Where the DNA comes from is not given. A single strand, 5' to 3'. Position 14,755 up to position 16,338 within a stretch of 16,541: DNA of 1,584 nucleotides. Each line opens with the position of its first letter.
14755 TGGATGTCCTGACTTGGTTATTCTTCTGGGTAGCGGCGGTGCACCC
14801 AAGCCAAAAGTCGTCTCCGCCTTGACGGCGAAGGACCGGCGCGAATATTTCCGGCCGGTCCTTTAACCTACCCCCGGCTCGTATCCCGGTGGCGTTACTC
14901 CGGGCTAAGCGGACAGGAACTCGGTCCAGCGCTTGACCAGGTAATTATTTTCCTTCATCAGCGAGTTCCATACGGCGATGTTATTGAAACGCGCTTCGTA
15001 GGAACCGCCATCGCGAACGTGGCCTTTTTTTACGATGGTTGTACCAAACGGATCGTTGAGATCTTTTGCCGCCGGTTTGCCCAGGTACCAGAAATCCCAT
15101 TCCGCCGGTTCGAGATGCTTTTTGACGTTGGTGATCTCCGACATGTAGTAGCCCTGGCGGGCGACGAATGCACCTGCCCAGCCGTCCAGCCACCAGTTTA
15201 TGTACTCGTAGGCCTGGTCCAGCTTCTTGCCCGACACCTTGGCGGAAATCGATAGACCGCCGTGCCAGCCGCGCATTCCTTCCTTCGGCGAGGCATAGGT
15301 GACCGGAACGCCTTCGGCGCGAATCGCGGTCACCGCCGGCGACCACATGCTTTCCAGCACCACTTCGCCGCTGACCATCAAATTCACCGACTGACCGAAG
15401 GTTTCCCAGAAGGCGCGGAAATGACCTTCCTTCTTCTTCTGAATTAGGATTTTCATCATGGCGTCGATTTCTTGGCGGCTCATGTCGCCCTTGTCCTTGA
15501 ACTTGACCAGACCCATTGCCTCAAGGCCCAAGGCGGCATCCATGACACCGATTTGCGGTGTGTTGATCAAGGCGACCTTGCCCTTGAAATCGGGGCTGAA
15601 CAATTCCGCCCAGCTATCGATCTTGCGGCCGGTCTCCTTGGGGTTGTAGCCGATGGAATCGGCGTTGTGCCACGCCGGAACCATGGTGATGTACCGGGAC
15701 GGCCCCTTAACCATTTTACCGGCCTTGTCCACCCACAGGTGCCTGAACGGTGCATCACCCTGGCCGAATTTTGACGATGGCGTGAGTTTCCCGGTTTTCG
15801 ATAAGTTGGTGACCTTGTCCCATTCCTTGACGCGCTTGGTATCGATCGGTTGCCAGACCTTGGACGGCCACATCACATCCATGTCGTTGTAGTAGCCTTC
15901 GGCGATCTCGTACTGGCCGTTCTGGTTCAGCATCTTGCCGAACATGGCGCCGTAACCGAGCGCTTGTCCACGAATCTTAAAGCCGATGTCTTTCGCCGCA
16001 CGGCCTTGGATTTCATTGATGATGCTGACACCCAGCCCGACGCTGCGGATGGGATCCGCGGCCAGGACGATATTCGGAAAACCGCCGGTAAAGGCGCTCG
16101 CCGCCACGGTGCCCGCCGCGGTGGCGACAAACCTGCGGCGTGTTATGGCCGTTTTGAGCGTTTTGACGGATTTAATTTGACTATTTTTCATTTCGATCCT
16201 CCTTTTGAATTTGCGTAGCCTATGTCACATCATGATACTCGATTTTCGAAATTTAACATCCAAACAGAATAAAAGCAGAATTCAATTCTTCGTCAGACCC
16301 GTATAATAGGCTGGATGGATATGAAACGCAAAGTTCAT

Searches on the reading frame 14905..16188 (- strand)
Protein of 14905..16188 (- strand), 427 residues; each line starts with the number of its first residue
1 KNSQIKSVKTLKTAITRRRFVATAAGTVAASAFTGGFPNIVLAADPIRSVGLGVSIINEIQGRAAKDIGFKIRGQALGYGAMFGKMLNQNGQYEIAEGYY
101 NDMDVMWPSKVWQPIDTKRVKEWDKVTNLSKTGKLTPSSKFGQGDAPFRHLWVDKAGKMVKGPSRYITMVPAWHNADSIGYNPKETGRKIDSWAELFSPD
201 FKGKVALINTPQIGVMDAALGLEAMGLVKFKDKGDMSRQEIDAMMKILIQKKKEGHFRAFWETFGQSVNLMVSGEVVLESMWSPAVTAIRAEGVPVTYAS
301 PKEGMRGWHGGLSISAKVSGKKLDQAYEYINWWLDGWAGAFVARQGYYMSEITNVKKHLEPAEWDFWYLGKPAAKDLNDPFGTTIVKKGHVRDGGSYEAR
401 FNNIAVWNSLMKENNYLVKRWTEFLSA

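Call 23: search_protein_families(library=pfam, proteins=[window:14905-16188:-], max_evalue=0.01)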
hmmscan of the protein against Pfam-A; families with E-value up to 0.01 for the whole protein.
window:14905-16188:- (427 aa): 2 families
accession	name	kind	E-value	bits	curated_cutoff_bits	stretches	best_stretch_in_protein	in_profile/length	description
PF13416.11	SBP_bac_8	-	1.9e-12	48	27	1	94-335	31-245/279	Bacterial extracellular solute-binding protein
PF13343.11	SBP_bac_6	-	1.9e-06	28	24.6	1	175-362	63-231/245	Bacterial extracellular solute-binding protein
